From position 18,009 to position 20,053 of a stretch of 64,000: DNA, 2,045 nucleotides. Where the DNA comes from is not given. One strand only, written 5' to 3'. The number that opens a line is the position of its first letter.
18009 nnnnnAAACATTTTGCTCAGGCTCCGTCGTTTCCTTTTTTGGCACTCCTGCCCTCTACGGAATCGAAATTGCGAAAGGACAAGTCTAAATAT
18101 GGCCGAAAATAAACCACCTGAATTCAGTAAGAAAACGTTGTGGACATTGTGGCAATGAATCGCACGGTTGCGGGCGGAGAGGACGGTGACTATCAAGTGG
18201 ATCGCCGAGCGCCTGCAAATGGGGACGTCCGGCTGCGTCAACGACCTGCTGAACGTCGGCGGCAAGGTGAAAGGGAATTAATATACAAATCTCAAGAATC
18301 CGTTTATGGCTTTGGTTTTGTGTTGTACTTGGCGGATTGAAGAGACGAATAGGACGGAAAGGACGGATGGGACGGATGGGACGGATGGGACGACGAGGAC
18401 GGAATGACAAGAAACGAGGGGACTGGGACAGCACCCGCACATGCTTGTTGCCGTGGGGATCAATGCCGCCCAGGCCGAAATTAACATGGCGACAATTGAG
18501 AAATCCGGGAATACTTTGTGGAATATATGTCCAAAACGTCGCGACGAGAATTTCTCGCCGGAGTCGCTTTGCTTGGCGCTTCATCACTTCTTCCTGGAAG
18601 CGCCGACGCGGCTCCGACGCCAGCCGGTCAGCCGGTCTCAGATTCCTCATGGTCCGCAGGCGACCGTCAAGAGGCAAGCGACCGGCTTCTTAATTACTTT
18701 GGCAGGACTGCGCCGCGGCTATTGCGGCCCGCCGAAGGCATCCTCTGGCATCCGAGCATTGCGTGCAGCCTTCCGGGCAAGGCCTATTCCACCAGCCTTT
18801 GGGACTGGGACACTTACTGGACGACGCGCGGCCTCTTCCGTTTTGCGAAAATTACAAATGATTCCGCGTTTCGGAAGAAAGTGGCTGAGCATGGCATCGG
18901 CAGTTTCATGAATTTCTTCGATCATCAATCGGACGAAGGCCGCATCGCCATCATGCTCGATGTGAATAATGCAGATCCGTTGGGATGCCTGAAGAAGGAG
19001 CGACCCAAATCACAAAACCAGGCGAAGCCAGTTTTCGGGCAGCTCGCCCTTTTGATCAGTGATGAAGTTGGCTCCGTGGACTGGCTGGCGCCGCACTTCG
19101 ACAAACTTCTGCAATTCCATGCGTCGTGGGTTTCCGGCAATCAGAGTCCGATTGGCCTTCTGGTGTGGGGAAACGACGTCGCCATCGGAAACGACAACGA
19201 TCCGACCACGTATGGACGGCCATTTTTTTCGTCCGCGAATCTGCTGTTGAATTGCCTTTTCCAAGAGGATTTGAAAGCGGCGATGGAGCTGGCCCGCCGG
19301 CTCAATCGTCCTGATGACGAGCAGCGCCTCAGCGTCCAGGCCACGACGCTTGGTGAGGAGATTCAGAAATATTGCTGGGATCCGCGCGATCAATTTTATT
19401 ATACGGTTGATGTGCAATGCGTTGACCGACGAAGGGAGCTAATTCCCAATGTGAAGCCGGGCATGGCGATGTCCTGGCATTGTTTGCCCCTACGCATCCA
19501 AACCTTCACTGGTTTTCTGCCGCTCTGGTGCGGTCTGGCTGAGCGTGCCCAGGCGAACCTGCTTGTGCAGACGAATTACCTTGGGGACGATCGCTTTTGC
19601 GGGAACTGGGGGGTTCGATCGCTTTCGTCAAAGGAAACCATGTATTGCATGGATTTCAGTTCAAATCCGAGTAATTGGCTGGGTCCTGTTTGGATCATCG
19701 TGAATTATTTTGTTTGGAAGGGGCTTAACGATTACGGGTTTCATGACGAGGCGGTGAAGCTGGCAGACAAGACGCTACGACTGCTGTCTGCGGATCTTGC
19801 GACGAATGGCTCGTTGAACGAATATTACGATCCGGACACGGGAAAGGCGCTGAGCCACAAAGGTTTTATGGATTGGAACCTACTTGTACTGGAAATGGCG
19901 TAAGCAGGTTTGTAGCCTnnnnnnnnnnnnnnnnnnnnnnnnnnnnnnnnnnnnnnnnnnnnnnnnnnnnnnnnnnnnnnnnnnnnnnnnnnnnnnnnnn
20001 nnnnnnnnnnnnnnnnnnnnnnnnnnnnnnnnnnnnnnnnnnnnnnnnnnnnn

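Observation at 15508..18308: Type II R-M cassette bracketed by approximately 100-bp direct repeats that look like decayed gene tails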

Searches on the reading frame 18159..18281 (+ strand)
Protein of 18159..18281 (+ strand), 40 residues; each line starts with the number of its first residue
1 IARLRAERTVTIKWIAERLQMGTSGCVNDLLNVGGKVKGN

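Call 9: search_protein_families(library=pfam, proteins=[window:18159-18281:+], max_evalue=0.1)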
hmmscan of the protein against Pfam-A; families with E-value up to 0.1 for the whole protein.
window:18159-18281:+ (40 aa): 1 family
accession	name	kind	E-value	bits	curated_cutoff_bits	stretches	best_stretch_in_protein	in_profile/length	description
PF19599.4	DUF6104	-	0.034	14.8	27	1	5-20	15-30/58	Family of unknown function (DUF6104)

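Call 10: search_protein_families(library=ncbifam, proteins=[window:18159-18281:+], max_evalue=0.1)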
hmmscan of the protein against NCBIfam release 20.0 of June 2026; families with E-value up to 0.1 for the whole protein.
window:18159-18281:+ (40 aa): 0 families

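Call 15: find_homologous_proteins(query=window:18159-18278:+, max_evalue=10)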
Query seq(40 aa) (40 aa): 1 proteins with E <= 10 among 1 candidates.
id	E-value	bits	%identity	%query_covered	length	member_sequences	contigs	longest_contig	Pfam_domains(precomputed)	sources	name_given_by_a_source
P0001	4.3e-12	61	97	78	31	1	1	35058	-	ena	-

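Call 17: find_encoding_contigs(protein=P0001, flank=10000)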
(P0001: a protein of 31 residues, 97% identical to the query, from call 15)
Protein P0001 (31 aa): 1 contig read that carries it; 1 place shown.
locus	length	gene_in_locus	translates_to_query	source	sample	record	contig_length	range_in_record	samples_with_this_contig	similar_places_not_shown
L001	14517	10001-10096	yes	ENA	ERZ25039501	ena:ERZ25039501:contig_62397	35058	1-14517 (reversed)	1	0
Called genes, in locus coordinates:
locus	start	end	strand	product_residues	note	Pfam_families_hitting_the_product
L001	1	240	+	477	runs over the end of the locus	-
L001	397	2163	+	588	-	PF00512:HisKA, PF02518:HATPase_c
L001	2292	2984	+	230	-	PF00072:Response_reg, PF00486:Trans_reg_C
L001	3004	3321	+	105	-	-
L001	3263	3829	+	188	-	-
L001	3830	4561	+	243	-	PF00535:Glycos_transf_2, PF13641:Glyco_tranf_2_3 (weak)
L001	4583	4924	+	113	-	-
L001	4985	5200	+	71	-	-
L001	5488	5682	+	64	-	-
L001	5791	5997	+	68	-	-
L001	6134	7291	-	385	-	PF04024:PspC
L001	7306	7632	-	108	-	PF03551:PadR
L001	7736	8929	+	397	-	PF01555:N6_N4_Mtase (faint)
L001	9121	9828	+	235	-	-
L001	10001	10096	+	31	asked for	-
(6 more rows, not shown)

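Call 21: search_dna_similar(query=window:18159-18278:+, collection=plasmids, mode=protein, max_evalue=10, max_rows=30)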
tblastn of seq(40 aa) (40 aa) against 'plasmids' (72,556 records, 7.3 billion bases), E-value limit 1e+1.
No match.

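Call 32: search_protein_representatives(protein=window:18159-18278:+)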
Query: 40 residues. Proteins with E-value up to 0.001 (for the whole library): 40; up to 1e-10: 1; up to 1e-30: 0. The best 40 are listed.
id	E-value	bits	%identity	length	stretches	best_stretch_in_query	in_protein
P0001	1.4e-12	61.3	97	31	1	10-40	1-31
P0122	1.7e-06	42.7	43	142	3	10-39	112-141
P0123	3.9e-06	41.7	71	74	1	2-35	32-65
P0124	5.1e-06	41.3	67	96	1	1-39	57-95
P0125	1.9e-05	39.6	54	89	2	6-29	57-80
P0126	4.0e-05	38.6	70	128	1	2-34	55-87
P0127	4.7e-05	38.4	59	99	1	3-39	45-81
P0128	7.6e-05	37.7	48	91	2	2-36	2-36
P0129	8.7e-05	37.5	58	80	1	2-37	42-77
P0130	1.3e-04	37.0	71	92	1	2-32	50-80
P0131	1.4e-04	36.9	63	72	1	2-36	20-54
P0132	1.6e-04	36.7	72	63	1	3-31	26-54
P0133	1.8e-04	36.6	70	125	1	2-31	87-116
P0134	2.2e-04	36.4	61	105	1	2-37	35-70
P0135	2.2e-04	36.3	70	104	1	3-32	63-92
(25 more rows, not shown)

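Call 36: find_homologous_proteins(query=A2, max_evalue=0.001)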
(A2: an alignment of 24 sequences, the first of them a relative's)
Query A2 (24 sequences) (154 aa, profile of the alignment): 1495 proteins with E <= 0.001 among 8000 candidates; the best 120 are listed.
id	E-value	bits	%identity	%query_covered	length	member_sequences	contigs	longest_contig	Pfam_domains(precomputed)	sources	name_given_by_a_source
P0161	4.3e-40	154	57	42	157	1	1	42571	-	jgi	-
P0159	3.4e-37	145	80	75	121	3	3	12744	-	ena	-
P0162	8.6e-37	143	93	60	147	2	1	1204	-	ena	-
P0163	9.6e-37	143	91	69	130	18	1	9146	-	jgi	jgi:hypothetical protein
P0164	1.1e-36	143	95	60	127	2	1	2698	-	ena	-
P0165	1.6e-36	143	94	66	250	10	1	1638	-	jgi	jgi:hypothetical protein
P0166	1.8e-36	142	88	66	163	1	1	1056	-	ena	-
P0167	2.6e-36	142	94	66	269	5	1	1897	-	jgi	jgi:hypothetical protein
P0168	4.0e-36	141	93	60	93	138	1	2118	-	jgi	jgi:hypothetical protein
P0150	5.1e-36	141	100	100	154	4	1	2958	-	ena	-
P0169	8.1e-36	140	98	68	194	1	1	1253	-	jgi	jgi:hypothetical protein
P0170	1.1e-35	140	88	60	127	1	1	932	-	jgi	-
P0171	1.3e-35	140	98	60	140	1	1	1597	-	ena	-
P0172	1.3e-35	140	68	59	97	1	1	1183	-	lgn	-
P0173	1.3e-35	140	94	64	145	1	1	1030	-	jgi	jgi:hypothetical protein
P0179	3.9e-35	138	95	60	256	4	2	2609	-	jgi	jgi:hypothetical protein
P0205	5.2e-34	134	92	60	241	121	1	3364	-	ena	-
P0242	3.5e-33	132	81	71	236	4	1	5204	-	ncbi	-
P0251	4.3e-33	132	69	75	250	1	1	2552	-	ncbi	-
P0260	6.0e-33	131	83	60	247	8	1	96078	-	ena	-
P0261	6.5e-33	131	70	58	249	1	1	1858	-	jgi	jgi:putative transposase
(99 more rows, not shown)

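Call 38: search_protein_families(library=pfam, proteins=[P0165, P0167, P0179, P0205, P0260, P0261, P0251, P0242], max_evalue=0.1)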
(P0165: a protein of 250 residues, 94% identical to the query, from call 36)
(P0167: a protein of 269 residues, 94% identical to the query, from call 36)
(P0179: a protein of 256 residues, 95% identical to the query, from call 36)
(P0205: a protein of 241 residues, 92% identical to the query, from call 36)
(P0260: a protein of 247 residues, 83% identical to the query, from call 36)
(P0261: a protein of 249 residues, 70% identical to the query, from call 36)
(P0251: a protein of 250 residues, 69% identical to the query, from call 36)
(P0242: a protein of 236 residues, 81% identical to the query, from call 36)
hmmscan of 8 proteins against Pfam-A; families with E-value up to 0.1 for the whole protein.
P0165 (250 aa): 0 families

P0167 (269 aa): 0 families

P0179 (256 aa): 1 family
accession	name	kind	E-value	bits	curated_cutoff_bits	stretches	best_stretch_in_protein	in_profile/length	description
PF01797.21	Y1_Tnp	-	0.0015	19.1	23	1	1-67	49-119/121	Transposase IS200 like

P0205 (241 aa): 0 families

P0260 (247 aa): 2 families
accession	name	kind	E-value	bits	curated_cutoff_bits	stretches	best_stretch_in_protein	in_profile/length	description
PF07956.16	DUF1690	-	0.033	15.1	29.7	1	146-195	8-54/139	Protein of Unknown function (DUF1690)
PF19446.4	DUF5984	-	0.089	12.5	23.8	0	145-205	183-242/245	Family of unknown function (DUF5984)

P0261 (249 aa): 0 families

P0251 (250 aa): 0 families

P0242 (236 aa): 0 families

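Call 47: find_related_loci(query=A2, collection=genome_contigs, flank=3000)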
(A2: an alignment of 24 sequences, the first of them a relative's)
Query A2 (154 aa) in genome_contigs; peptide patterns used: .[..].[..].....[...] (x = any residue, [..] = any of these).
538 stretches matched a pattern; 371 encode a relative of the query (tblastn E <= 1e-3); the best 80 are kept; 80 distinct loci.
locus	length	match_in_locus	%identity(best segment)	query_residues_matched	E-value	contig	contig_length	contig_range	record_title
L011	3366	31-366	90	1-112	4e-60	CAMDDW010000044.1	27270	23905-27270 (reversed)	MAG: Akkermansia muciniphila isolate MaH-09apr19-217 genome assembly, contig: MaH-09apr19-C3975, whole genome shotgun se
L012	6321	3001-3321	89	1-107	3e-57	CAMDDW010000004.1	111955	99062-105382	MAG: Akkermansia muciniphila isolate MaH-09apr19-217 genome assembly, contig: MaH-09apr19-C204, whole genome shotgun seq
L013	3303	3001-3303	94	1-101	7e-57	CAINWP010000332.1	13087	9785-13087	MAG: uncultured Verrucomicrobia bacterium isolate KT_bin-2079 genome assembly, contig: bin-2079:332/340, whole genome sh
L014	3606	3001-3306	93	1-102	8e-57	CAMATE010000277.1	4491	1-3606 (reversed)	MAG: Akkermansia muciniphila isolate MaE-04nov19-188 genome assembly, contig: MaE-04nov19-C43903, whole genome shotgun s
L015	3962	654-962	90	1-103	8e-56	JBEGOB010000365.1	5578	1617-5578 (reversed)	MAG: Verrucomicrobiota bacterium isolate NASQAN2016_178_B_bin.2 scaffold_434531, whole genome shotgun sequence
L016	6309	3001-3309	92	1-103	2e-55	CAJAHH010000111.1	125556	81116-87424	MAG: uncultured Verrucomicrobia bacterium isolate Loc081215-4m_bin-0913 genome assembly, contig: bin-0913:111/160, whole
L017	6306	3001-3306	90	1-102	5e-55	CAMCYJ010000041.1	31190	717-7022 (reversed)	MAG: Akkermansia muciniphila isolate MiE-22jul19-69 genome assembly, contig: MiE-22jul19-C1150, whole genome shotgun seq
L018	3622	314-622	89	1-103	2e-54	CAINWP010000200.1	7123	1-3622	MAG: uncultured Verrucomicrobia bacterium isolate KT_bin-2079 genome assembly, contig: bin-2079:200/340, whole genome sh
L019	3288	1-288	93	9-104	6e-54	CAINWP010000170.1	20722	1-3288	MAG: uncultured Verrucomicrobia bacterium isolate KT_bin-2079 genome assembly, contig: bin-2079:170/340, whole genome sh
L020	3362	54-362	88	1-104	9e-54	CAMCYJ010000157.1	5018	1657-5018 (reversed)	MAG: Akkermansia muciniphila isolate MiE-22jul19-69 genome assembly, contig: MiE-22jul19-C16186, whole genome shotgun se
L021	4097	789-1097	87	1-103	1e-52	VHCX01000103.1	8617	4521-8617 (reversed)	MAG: Verrucomicrobia bacterium isolate K_Offshore_40m_m1_220 K_Offshore_40m_m1_220_Ga0194133_10013796, whole genome shot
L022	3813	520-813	90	6-103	3e-52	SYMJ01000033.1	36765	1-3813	MAG: Verrucomicrobiales bacterium isolate F1-80-MAGs093 F1-80__c77079, whole genome shotgun sequence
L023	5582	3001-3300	89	1-100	7e-52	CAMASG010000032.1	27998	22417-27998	MAG: Akkermansia muciniphila isolate LH-05nov19-220 genome assembly, contig: LH-05nov19-C3232, whole genome shotgun sequ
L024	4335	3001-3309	84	1-103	1e-51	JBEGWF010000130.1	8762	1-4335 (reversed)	MAG: Verrucomicrobiota bacterium isolate riogrande_2019_sw_WHONDRS-S19S_0066_B_bin.82 scaffold_944197, whole genome shot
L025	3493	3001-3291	90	6-102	1e-50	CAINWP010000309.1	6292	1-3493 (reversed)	MAG: uncultured Verrucomicrobia bacterium isolate KT_bin-2079 genome assembly, contig: bin-2079:309/340, whole genome sh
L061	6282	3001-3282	68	11-104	1e-34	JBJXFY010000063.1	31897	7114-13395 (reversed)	MAG: Limisphaerales bacterium isolate F1F2.bin.388 k127_1133048, whole genome shotgun sequence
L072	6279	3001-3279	66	1-93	1e-32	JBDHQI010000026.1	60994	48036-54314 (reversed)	MAG: Verrucomicrobiota bacterium isolate AS-MESO-3CA.116 NODE_1947_length_60994_cov_80.497497, whole genome shotgun sequ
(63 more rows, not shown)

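Call 69: search_protein_families(library=pfam, proteins=[L014:2344-3279:+, L072:2362-3300:+], max_evalue=0.01)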
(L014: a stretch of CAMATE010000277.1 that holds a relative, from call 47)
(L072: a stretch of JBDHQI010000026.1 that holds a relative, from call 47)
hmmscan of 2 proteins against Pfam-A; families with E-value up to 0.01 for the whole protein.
L014:2344-3279:+ (312 aa): 1 family
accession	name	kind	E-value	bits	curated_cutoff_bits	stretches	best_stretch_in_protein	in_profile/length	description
PF01797.21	Y1_Tnp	-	2.5e-12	47.4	23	1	12-123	5-119/121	Transposase IS200 like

L072:2362-3300:+ (313 aa): 1 family
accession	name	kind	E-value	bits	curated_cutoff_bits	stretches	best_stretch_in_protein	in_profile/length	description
PF01797.21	Y1_Tnp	-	1.5e-11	44.9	23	1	7-117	6-119/121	Transposase IS200 like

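Call 70: search_protein_families(library=ncbifam, proteins=[L014:2344-3279:+, L072:2362-3300:+], max_evalue=0.01)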
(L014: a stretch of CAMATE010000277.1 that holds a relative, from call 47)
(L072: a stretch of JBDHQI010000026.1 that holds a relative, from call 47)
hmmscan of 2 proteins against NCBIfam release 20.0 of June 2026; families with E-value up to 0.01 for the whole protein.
L014:2344-3279:+ (312 aa): 2 families
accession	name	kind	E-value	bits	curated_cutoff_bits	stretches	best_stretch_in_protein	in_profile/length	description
NF047646.1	REP_Tyr_transpos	equivalog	1.4e-12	47.7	80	1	4-133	2-138/146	REP-associated tyrosine transposase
NF033573.1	transpos_IS200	equivalog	0.00036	20.8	55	1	14-92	13-91/126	IS200/IS605 family transposase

L072:2362-3300:+ (313 aa): 1 family
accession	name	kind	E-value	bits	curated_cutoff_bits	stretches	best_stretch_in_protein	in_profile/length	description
NF047646.1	REP_Tyr_transpos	equivalog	1.1e-09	38.3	80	1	3-126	7-137/146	REP-associated tyrosine transposase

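Call 71: search_solved_structures(query=L014:2344-3279:+, max_evalue=0.01)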
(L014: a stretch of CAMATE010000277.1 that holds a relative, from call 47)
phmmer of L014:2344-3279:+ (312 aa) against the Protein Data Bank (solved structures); distinct sequences matched with E-value up to 0.01: 0.

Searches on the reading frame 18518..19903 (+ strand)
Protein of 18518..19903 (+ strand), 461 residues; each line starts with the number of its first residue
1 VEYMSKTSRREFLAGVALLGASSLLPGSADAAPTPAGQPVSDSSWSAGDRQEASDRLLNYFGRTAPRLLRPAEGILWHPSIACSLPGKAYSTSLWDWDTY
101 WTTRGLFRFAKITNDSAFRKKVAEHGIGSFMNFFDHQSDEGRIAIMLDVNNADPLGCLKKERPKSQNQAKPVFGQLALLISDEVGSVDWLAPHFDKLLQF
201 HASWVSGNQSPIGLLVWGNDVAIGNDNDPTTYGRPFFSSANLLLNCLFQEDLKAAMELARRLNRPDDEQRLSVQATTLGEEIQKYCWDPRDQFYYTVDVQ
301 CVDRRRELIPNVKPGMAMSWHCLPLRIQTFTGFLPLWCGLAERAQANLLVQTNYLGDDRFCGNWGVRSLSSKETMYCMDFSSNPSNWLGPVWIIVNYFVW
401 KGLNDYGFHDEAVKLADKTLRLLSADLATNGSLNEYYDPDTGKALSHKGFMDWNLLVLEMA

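Call 9: search_protein_families(library=pfam, proteins=[window:18518-19903:+], max_evalue=0.1)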
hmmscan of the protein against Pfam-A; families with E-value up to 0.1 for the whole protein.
window:18518-19903:+ (461 aa): 3 families
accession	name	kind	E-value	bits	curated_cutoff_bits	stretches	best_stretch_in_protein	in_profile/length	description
PF22422.2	MGH1-like_GH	-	2.5e-34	119.9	27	1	134-450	32-353/356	Mannosylglycerate hydrolase MGH1-like glycoside hydrolase domain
PF03200.22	Glyco_hydro_63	-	2.6e-14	53.3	22.4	1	243-460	253-489/492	Glycosyl hydrolase family 63 C-terminal domain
PF01204.24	Trehalase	-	2.3e-09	37.1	21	1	244-441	309-480/512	Trehalase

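Call 44: find_encoding_contigs(protein=window:18518-19903:+, flank=5000, max_places=10)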
Protein window:18518-19903:+ (461 aa): no gene with exactly this product is on record in the collection.
